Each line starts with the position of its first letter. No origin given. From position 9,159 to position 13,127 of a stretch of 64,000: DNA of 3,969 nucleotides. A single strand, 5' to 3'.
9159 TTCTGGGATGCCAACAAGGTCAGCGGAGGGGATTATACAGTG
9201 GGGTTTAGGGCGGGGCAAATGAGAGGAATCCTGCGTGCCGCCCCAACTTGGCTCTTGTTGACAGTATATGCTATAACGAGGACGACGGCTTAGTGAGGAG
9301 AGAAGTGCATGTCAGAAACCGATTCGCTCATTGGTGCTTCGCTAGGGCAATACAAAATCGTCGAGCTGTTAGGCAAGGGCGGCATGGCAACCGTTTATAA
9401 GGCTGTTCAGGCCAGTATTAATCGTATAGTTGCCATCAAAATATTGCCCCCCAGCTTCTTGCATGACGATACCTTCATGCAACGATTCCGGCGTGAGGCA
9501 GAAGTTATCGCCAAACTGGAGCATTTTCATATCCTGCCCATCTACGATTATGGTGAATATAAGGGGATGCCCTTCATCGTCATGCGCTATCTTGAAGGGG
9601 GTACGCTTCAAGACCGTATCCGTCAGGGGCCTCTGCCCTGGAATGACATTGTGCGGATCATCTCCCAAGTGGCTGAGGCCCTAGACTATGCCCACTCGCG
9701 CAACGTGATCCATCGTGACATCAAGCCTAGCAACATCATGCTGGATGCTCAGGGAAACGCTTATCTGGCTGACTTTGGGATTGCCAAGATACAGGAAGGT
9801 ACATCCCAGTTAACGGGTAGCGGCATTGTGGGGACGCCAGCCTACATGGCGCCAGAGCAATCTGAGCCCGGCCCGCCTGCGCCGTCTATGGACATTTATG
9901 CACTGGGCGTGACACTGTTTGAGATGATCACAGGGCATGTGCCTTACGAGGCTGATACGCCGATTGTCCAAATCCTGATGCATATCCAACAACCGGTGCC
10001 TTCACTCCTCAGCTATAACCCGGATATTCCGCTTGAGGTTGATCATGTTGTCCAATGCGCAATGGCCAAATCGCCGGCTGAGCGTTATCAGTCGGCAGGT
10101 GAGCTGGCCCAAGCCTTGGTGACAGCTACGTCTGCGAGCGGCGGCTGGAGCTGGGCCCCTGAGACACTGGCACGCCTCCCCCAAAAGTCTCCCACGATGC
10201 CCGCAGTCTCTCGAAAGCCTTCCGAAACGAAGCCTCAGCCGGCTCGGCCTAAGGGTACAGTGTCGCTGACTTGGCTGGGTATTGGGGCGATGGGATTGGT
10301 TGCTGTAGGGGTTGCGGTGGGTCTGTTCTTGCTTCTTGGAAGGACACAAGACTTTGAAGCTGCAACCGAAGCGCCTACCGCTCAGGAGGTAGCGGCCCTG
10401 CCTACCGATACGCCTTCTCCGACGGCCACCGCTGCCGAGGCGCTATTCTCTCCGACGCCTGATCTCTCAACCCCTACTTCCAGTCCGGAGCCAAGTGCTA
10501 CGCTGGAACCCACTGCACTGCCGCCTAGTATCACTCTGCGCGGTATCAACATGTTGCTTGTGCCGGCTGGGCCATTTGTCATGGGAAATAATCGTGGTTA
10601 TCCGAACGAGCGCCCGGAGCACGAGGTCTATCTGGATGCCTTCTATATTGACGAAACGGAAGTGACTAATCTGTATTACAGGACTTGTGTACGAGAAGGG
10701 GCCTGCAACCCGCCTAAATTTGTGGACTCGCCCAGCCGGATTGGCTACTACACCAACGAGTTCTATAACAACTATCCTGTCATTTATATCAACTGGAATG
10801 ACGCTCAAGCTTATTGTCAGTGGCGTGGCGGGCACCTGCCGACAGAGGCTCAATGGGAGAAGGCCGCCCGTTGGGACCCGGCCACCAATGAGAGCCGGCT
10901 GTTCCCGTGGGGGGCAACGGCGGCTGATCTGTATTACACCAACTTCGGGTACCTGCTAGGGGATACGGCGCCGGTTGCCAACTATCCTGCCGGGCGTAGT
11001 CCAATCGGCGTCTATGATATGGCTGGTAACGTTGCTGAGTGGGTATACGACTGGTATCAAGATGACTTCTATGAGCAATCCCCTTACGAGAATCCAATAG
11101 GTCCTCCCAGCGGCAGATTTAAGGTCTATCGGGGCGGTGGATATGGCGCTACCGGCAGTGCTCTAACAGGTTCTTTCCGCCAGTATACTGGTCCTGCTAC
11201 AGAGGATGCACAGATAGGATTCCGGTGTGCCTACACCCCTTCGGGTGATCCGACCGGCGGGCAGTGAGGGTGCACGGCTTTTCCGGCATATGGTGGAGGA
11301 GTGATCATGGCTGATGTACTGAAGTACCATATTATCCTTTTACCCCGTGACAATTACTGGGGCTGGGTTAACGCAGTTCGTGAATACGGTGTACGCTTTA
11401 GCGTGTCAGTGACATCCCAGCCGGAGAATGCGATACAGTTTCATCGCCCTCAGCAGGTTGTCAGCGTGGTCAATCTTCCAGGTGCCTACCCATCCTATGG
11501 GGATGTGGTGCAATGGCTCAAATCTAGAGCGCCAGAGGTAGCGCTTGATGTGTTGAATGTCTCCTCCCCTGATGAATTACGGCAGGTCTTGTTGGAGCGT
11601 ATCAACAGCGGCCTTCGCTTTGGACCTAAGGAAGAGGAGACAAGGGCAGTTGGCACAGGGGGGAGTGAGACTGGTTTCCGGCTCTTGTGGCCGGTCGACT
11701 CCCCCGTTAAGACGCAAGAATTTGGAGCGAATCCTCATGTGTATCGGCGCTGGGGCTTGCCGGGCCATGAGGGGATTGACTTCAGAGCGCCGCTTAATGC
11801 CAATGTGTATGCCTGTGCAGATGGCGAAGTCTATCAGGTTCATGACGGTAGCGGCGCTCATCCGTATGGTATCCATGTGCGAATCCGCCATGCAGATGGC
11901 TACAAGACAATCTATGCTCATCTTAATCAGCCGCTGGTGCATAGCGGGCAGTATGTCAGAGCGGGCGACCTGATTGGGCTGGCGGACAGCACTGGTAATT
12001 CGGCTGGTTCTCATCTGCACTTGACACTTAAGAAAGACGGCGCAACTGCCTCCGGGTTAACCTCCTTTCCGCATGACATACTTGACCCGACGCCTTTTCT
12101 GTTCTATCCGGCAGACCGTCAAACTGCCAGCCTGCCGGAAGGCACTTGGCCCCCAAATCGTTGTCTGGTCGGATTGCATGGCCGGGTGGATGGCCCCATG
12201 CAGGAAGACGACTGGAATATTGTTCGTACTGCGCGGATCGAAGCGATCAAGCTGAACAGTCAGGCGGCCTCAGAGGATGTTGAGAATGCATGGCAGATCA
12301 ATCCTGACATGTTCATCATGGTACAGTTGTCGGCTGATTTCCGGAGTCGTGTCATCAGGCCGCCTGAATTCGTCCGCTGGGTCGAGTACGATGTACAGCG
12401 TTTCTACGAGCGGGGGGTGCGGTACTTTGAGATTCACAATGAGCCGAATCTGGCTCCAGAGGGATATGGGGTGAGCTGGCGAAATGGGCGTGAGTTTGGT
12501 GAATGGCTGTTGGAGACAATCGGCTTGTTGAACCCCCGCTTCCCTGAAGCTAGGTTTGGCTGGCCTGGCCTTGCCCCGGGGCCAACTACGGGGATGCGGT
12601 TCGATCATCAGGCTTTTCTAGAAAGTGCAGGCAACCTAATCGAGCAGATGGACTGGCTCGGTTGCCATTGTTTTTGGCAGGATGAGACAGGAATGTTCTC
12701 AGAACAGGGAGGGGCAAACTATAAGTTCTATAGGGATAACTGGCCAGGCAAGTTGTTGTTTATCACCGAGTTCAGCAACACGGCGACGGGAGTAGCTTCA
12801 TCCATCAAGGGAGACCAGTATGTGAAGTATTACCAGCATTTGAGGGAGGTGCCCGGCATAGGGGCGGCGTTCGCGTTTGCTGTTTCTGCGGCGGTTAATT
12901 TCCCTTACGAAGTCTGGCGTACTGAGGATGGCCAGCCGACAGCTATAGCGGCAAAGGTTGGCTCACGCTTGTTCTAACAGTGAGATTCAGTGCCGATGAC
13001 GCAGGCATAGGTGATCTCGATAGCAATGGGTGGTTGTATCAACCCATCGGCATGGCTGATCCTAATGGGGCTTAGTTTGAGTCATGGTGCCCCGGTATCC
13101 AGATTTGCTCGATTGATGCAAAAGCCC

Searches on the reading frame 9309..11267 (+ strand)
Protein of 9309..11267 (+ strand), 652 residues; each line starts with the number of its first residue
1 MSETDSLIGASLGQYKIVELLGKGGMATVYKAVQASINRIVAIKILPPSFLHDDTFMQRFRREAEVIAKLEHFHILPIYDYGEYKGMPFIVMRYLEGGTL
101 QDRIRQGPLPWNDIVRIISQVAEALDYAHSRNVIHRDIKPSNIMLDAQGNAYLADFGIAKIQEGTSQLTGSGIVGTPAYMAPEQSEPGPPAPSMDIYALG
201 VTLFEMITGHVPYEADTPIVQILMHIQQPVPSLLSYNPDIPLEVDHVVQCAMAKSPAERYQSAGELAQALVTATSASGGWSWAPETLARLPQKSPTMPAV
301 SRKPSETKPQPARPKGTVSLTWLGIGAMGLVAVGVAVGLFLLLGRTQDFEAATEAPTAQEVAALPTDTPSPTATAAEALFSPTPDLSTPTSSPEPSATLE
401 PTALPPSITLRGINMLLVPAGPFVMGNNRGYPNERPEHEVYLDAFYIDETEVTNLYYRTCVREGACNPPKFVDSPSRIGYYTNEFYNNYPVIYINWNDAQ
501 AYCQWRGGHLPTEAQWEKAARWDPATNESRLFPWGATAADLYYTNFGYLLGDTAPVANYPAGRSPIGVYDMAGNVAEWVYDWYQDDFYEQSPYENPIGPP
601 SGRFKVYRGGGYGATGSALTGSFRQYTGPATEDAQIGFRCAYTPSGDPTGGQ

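Call 24: search_protein_families(library=pfam, proteins=[window:9309-11267:+], max_evalue=0.00001)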
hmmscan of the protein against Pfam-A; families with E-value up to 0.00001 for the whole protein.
window:9309-11267:+ (652 aa): 3 families
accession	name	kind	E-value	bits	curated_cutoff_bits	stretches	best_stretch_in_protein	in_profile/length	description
PF00069.31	Pkinase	-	4.9e-52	177.3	31.7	1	15-261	1-253/263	Protein kinase domain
PF03781.23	FGE-sulfatase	-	2.8e-49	168.5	23.3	1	414-641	4-254/255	Sulfatase-modifying factor enzyme 1-like domain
PF07714.23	PK_Tyr_Ser-Thr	-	8.6e-35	120.7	23.1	1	17-260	3-249/258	Protein tyrosine and serine/threonine kinase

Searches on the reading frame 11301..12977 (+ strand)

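Call 24: search_protein_families(library=pfam, proteins=[window:11301-12977:+], max_evalue=0.00001)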
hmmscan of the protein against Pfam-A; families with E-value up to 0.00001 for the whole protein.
window:11301-12977:+ (558 aa): 1 family
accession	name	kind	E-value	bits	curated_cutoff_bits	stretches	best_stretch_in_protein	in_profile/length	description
PF01551.29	Peptidase_M23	-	5.8e-26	91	28.7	1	155-248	2-92/96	Peptidase family M23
